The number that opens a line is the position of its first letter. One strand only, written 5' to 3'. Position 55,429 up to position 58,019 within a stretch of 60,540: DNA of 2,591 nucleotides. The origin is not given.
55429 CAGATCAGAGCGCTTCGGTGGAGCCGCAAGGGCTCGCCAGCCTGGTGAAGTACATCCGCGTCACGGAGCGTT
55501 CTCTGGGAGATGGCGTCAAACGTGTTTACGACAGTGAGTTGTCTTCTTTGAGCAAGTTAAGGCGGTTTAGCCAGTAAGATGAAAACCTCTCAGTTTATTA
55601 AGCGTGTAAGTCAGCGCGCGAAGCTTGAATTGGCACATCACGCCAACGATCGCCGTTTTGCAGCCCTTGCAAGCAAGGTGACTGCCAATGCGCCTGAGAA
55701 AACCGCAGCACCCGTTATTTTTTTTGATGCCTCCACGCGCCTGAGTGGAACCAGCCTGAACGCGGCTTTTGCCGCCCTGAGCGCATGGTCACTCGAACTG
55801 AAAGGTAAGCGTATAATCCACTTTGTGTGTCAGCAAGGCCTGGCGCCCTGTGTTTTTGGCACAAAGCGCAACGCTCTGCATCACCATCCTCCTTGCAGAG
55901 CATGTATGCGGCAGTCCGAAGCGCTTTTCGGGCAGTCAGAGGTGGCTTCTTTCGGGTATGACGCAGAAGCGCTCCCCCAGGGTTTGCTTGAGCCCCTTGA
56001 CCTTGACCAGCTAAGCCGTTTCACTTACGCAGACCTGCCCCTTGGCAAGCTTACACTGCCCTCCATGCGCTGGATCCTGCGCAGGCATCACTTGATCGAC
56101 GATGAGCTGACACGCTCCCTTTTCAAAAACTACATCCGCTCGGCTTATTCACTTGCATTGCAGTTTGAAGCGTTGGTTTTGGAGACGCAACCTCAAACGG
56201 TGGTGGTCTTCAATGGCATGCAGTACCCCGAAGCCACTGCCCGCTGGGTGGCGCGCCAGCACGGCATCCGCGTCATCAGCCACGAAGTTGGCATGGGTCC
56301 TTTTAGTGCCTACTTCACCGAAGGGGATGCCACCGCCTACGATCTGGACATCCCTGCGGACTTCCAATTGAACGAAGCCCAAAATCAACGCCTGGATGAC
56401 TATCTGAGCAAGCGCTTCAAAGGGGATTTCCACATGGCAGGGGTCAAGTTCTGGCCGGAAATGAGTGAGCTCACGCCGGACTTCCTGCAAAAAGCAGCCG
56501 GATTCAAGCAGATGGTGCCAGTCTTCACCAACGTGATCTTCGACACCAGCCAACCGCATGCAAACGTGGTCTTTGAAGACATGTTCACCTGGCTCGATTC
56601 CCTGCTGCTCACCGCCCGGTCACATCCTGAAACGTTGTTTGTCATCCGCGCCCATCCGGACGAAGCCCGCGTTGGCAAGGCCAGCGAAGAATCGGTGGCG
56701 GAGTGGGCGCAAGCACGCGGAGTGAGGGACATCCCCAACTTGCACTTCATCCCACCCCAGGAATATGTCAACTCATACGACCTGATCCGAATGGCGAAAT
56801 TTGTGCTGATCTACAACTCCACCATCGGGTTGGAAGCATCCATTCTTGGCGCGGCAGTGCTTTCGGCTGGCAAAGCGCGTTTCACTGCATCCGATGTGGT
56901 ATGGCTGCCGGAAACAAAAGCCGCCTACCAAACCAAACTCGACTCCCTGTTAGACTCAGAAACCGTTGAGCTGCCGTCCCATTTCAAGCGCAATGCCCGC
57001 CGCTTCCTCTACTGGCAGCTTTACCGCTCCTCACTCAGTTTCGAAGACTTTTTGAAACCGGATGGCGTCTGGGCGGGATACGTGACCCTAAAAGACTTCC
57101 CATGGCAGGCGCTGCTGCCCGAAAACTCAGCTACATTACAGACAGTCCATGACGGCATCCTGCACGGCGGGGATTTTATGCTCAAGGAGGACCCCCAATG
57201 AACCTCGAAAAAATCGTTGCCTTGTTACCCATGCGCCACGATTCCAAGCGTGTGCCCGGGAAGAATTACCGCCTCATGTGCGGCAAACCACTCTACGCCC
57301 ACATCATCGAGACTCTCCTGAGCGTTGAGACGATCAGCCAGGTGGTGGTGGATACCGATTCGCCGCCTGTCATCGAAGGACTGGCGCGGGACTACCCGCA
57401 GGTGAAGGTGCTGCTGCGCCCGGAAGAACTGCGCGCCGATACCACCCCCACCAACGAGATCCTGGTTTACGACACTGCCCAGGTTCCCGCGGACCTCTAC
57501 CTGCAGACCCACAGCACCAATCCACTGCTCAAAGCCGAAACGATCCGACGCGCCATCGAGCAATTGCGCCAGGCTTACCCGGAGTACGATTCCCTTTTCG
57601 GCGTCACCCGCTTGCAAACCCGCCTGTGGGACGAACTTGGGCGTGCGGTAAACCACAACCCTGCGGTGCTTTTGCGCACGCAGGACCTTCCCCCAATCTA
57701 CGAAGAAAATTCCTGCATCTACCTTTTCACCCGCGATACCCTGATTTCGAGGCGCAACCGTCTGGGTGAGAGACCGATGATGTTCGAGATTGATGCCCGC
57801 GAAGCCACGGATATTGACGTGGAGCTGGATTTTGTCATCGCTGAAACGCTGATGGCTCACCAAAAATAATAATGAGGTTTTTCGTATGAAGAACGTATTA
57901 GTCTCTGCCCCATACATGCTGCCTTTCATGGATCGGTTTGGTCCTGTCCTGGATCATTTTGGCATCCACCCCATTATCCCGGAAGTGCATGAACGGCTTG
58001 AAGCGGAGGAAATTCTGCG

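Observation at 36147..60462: A ~25-kb single-strand, translationally coupled operon for an ABC-transporter-exported nonulosonic-acid glycopolymer in a probable monoderm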

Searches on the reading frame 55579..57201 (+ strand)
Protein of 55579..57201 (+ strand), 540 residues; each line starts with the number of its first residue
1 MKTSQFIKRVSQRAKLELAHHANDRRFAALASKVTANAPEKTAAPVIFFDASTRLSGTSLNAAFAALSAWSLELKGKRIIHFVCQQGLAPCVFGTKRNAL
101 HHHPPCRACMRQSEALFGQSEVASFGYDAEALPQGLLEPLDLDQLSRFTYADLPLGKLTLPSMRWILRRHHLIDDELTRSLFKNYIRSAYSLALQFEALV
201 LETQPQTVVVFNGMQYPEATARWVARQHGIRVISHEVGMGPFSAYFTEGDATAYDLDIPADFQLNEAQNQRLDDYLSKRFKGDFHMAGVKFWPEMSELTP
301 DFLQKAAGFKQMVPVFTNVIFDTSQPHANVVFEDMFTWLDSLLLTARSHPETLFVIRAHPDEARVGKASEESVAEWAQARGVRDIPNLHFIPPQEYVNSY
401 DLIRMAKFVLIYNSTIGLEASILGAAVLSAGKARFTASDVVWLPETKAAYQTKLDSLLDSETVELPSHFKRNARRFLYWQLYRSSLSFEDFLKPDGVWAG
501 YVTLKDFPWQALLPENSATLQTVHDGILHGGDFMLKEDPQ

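Call 5: search_protein_families(library=pfam, proteins=[window:55579-57201:+], max_evalue=0.001)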
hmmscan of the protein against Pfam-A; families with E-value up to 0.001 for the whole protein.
window:55579-57201:+ (540 aa): 0 families

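Call 11: search_protein_families(library=ncbifam, proteins=[window:55579-57201:+], max_evalue=0.001)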
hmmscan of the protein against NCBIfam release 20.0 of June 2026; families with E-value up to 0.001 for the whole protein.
window:55579-57201:+ (540 aa): 2 families
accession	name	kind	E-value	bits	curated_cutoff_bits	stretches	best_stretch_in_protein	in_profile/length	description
NF046086.1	BFO_1060_trans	domain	5.2e-09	35.7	200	1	329-426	198-285/365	BFO_1060 family glycosyltransferase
TIGR04396.2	surf_polysacc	subfamily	0.00046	19.5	125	1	325-429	200-287/427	surface carbohydrate biosynthesis protein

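Call 31: search_solved_structures(query=A1, max_evalue=1, show_alignments=2)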
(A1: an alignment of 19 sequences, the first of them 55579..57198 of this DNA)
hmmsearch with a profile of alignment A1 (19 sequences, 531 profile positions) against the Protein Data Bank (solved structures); distinct sequences matched with E-value up to 1: 2.
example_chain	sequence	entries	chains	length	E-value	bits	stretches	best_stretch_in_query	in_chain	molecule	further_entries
6mgd_A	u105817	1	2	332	0.02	16.7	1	392-453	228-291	Capsular polysaccharide export system protein KpsC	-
5cwn_A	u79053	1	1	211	0.91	11.3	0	151-197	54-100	Designed helical repeat protein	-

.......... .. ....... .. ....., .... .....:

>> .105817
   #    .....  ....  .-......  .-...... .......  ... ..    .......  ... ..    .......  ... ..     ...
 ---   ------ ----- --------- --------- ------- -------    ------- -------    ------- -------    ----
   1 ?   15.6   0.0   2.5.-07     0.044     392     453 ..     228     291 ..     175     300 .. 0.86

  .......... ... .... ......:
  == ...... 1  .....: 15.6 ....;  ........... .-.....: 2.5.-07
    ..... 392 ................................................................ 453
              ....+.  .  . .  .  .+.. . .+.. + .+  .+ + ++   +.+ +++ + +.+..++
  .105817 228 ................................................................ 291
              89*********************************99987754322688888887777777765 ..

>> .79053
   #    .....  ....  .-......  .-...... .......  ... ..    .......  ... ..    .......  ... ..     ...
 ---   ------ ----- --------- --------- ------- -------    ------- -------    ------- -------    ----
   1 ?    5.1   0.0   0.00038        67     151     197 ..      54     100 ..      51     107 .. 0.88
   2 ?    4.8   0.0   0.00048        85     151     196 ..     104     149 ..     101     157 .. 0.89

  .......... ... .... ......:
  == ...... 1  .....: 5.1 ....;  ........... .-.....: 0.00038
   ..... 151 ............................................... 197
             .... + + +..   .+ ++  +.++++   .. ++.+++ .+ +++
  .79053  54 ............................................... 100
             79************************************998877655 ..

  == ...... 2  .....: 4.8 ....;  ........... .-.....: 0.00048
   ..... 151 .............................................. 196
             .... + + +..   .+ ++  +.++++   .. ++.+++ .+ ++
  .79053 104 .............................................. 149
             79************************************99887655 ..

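Call 40: find_homologous_proteins(query=window:55579-57201:+, max_evalue=0.001)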
Query window:55579-57201:+ (540 aa): 5543 proteins with E <= 0.001 among 8000 candidates; the best 120 are listed.
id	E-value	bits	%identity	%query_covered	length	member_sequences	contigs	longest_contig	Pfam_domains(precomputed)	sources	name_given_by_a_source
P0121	0.0e+0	1239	100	100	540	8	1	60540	-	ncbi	-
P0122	0.0e+0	1127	90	100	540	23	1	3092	-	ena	-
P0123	0.0e+0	1122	89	100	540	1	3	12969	-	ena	-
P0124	0.0e+0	1121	90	100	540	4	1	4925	-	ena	-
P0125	0.0e+0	1119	89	100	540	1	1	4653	-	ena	-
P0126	0.0e+0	1119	90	100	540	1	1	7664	-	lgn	-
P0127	0.0e+0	1118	89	100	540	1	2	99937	PF05159.21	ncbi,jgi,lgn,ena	-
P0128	0.0e+0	1117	89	100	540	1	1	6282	-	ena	-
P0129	0.0e+0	1117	89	100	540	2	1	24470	-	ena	-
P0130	0.0e+0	1116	89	100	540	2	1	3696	-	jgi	-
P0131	0.0e+0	1115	89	100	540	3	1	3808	-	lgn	-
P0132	0.0e+0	1115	88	100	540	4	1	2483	-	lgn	-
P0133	0.0e+0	1114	89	100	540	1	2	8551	PF05159.21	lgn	-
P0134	0.0e+0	1112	89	100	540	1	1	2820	-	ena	-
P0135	0.0e+0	1109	88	100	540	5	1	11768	-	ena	-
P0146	0.0e+0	1099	87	100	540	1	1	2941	PF05159.21,PF02350.26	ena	-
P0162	5.5e-267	905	92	80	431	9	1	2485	PF05159.21,PF02350.26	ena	-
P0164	2.2e-262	890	90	80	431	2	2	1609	PF05159.21,PF02350.26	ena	-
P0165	8.7e-262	888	89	80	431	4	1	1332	PF05159.21,PF02350.26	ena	-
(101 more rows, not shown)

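Call 45: find_encoding_contigs(protein=P0121, flank=2000, max_places=3)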
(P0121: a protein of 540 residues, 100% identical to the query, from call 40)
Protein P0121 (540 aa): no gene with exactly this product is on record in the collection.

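Call 57: predict_structure(alignment_id=A5)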
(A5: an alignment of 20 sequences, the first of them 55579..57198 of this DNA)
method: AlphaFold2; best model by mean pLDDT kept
length: 540 residues; sequences in the alignment: 20
mean_pLDDT: 82.8   pTM: 0.82
mean pLDDT of the five models: 82.8, 81.9, 81.4, 81.4, 79.5
residues with pLDDT >= 90: 221; 70-90: 228; 50-70: 66; < 50: 25
segments of 3 or more residues with pLDDT < 50: 251-253, 285-291, 323-332
pLDDT, mean of each block of 10 residues (from residue 1): 73 81 91 94 89 66 91 95 76 62 73 86 87 92 95 91 78 88 90 94 94 75 91 74 73 61 90 84 52 64 94 85 44 73 95 92 69 90 95 85 92 81 90 68 87 95 89 87 84 80 92 94 91 68
secondary structure, 60 per line:
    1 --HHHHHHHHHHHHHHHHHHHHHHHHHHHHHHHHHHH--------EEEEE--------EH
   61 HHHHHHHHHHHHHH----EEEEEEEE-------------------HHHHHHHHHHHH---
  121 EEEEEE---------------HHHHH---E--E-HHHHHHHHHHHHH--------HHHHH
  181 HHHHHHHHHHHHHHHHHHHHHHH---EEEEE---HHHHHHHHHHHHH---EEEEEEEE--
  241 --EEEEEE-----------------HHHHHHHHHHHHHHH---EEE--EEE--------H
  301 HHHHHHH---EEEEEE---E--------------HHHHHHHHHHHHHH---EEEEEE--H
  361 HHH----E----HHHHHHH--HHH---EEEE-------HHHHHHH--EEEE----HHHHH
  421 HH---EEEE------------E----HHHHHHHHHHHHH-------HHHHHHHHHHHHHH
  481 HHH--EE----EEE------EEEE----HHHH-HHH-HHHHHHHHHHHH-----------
elements in order: H3-37 E46-50 H60-74 E79-86 H106-117 E121-126 H142-146 H155-167 H176-203 E207-211 H215-227 E231-238 E243-248 H266-280 E284-286 E289-291 H300-307 E311-316 H335-348 E352-357 H360-363 H373-379 E388-391 H399-405 E408-411 H416-422 E426-429 H447-459 H467-483 E492-494 E501-504 H509-512 H518-529

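Call 61: fold_search(model_id=the predicted structure, library=pdb)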
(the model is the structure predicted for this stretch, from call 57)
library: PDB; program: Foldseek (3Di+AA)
matches with E <= 10: 1594; with E <= 0.001: 175
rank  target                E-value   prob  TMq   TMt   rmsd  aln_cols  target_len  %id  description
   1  6vlc_B                3.8e-08  1.00  0.22  0.30  14.9       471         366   14  Crystal structure of UDP-GlcNAc 2-epimerase from Neisseria meningitidis bound to UDP-GlcNAc (released 2020-11-11)
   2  4fkz_A                4.3e-08  1.00  0.23  0.31  14.3       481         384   13  Crystal structure of Bacillus subtilis UDP-GlcNAc 2-epimerase in complex with UDP-GlcNAc and UDP (released 2013-05-08)
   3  3dzc_A                4.5e-08  1.00  0.23  0.30  12.0       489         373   14  2.35 Angstrom resolution structure of WecB (VC0917), a UDP-N-acetylglucosamine 2-epimerase from Vibrio cholerae. (released 2008-08-12)
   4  1o6c_B                7.5e-08  1.00  0.21  0.29  15.1       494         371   12  Crystal structure of UDP-N-acetylglucosamine 2-epimerase (released 2003-11-25)
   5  6vlb_B                8.8e-08  1.00  0.24  0.32  14.8       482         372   14  Crystal structure of ligand-free UDP-GlcNAc 2-epimerase from Neisseria meningitidis (released 2020-11-11)
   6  1o6c_A                9.4e-08  1.00  0.23  0.32  14.3       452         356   12  Crystal structure of UDP-N-acetylglucosamine 2-epimerase (released 2003-11-25)
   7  6vlc_D                1.0e-07  1.00  0.22  0.30  12.2       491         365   13  Crystal structure of UDP-GlcNAc 2-epimerase from Neisseria meningitidis bound to UDP-GlcNAc (released 2020-11-11)
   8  8fux_B                1.1e-07  1.00  0.32  0.51   8.1       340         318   16  KpsC D160C ternary complex (released 2023-03-08)
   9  1f6d_C                1.5e-07  1.00  0.23  0.30  15.8       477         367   13  THE STRUCTURE OF UDP-N-ACETYLGLUCOSAMINE 2-EPIMERASE FROM E. COLI. (released 2000-12-13)
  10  6mgc                  2.0e-07  1.00  0.32  0.50  10.2       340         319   16  Escherichia coli KpsC, N-terminal domain (released 2019-03-27)
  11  3beo_A                2.2e-07  1.00  0.24  0.33  15.0       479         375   12  A Structural Basis for the allosteric regulation of non-hydrolyzing UDP-GlcNAc 2-epimerases (released 2008-02-19)
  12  8fux_A                2.4e-07  1.00  0.33  0.51   8.8       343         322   15  KpsC D160C ternary complex (released 2023-03-08)
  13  6vlb_A                2.4e-07  1.00  0.22  0.30  15.3       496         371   15  Crystal structure of ligand-free UDP-GlcNAc 2-epimerase from Neisseria meningitidis (released 2020-11-11)
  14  7vz6_A                2.7e-07  1.00  0.26  0.35  13.7       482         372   13  The crystal structure of Non-hydrolyzing UDPGlcNAc 2-epimerase in complex with UDP-glucose (released 2022-11-16)
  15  4fkz_B                2.7e-07  1.00  0.25  0.34  13.9       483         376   12  Crystal structure of Bacillus subtilis UDP-GlcNAc 2-epimerase in complex with UDP-GlcNAc and UDP (released 2013-05-08)
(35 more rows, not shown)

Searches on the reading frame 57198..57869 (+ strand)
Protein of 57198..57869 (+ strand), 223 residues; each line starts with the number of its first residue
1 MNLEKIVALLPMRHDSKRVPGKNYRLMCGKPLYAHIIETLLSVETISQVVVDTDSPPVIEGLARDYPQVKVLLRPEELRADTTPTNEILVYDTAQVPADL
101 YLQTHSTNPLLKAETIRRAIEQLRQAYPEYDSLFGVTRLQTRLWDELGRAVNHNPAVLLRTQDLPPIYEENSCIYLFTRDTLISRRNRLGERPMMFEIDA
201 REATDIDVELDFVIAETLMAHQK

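Call 6: search_protein_families(library=pfam, proteins=[window:57198-57869:+], max_evalue=0.001)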
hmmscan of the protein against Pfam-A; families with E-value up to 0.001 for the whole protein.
window:57198-57869:+ (223 aa): 1 family
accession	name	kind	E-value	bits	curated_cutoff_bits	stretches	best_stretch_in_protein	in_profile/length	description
PF02348.25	CTP_transf_3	-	1.2e-32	113.9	22.6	1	7-203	1-198/217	Cytidylyltransferase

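Call 8: search_protein_families(library=ncbifam, proteins=[window:57198-57869:+], max_evalue=0.00001)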
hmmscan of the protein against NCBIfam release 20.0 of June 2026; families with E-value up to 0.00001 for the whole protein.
window:57198-57869:+ (223 aa): 5 families
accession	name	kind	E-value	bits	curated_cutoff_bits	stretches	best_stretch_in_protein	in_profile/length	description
TIGR03584.1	PseF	equivalog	3e-26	92.4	205.7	1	7-218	1-219/222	pseudaminic acid cytidylyltransferase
NF009905.0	PRK13368.1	subfamily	1.2e-09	37.9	255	1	5-125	2-116/243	3-deoxy-manno-octulosonate cytidylyltransferase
NF003950.0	PRK05450.1-3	subfamily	2.6e-09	36.8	234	1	5-133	2-126/248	3-deoxy-manno-octulosonate cytidylyltransferase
NF003952.0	PRK05450.1-5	subfamily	6.8e-09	35.2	193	1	5-127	2-120/250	3-deoxy-manno-octulosonate cytidylyltransferase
NF003948.0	PRK05450.1-1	equivalog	7.4e-06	25.3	281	1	3-126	3-123/248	3-deoxy-manno-octulosonate cytidylyltransferase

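Call 72: search_solved_structures(query=window:57198-57869:+, max_evalue=0.001)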
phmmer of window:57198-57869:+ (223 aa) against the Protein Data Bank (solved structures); distinct sequences matched with E-value up to 0.001: 8.
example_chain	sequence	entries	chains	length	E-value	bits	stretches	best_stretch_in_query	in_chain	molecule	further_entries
1qwj_A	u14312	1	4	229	1.5e-15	60.7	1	6-217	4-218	cytidine monophospho-N-acetylneuraminic acid synthetase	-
9t4z_A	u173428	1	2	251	2.8e-15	59.9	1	5-216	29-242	PpNeuA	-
1eyr_A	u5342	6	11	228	5.9e-12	49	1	7-222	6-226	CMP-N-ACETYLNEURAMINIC ACID SYNTHETASE | N-acylneuraminate cytidylyltransferase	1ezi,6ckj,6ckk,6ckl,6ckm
6ifd_A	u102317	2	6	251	2.5e-09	40.4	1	5-210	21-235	CMP-N-acetylneuraminate Synthetase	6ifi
9ftb_A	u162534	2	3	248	7.8e-09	38.8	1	7-219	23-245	NeuA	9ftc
1gq9_A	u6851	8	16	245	2.2e-08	37.3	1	5-124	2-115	3-DEOXY-MANNO-OCTULOSONATE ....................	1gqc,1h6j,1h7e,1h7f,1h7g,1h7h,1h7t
3jtj_A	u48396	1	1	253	1.4e-06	31.4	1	4-123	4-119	3-deoxy-manno-octulosonate cytidylyltransferase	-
3tqd_A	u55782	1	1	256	0.00013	25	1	8-124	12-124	3-deoxy-manno-octulosonate cytidylyltransferase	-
